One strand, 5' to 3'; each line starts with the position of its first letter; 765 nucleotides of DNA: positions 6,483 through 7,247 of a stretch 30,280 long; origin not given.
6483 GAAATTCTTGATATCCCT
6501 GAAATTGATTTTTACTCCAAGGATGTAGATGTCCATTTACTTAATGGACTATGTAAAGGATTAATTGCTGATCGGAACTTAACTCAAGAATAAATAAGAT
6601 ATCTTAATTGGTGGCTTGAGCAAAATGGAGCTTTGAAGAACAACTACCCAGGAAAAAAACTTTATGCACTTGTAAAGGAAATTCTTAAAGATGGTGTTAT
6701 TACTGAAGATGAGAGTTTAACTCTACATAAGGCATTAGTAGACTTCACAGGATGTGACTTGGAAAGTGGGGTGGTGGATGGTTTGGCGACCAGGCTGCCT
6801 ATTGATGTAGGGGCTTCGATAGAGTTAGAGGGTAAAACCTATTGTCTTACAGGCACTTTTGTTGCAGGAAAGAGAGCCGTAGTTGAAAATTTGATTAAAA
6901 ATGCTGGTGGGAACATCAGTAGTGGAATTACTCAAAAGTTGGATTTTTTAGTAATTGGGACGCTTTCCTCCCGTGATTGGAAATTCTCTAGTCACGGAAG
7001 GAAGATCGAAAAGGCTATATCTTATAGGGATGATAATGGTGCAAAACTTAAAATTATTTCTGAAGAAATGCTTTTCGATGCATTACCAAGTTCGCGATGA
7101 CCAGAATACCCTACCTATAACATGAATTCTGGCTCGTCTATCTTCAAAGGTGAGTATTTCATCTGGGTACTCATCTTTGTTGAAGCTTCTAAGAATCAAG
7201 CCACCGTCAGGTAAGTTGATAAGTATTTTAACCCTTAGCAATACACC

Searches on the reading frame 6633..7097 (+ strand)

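Call 87: search_protein_families(library=pfam, proteins=[window:6633-7097:+], max_evalue=0.001)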
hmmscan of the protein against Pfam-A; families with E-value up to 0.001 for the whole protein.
window:6633-7097:+ (155 aa): 1 family
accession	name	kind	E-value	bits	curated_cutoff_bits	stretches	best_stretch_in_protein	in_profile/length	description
PF00533.33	BRCT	-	8.5e-06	26.4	21.3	1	65-149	6-76/78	BRCA1 C Terminus (BRCT) domain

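Call 88: search_protein_families(library=padloc, proteins=[window:6633-7097:+], max_evalue=0.001)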
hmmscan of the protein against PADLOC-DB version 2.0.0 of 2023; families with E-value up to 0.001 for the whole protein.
window:6633-7097:+ (155 aa): 1 family
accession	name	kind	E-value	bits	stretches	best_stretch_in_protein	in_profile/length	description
PDLC05027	PDC-S48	-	2.6e-05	21.5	1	10-110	274-377/411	-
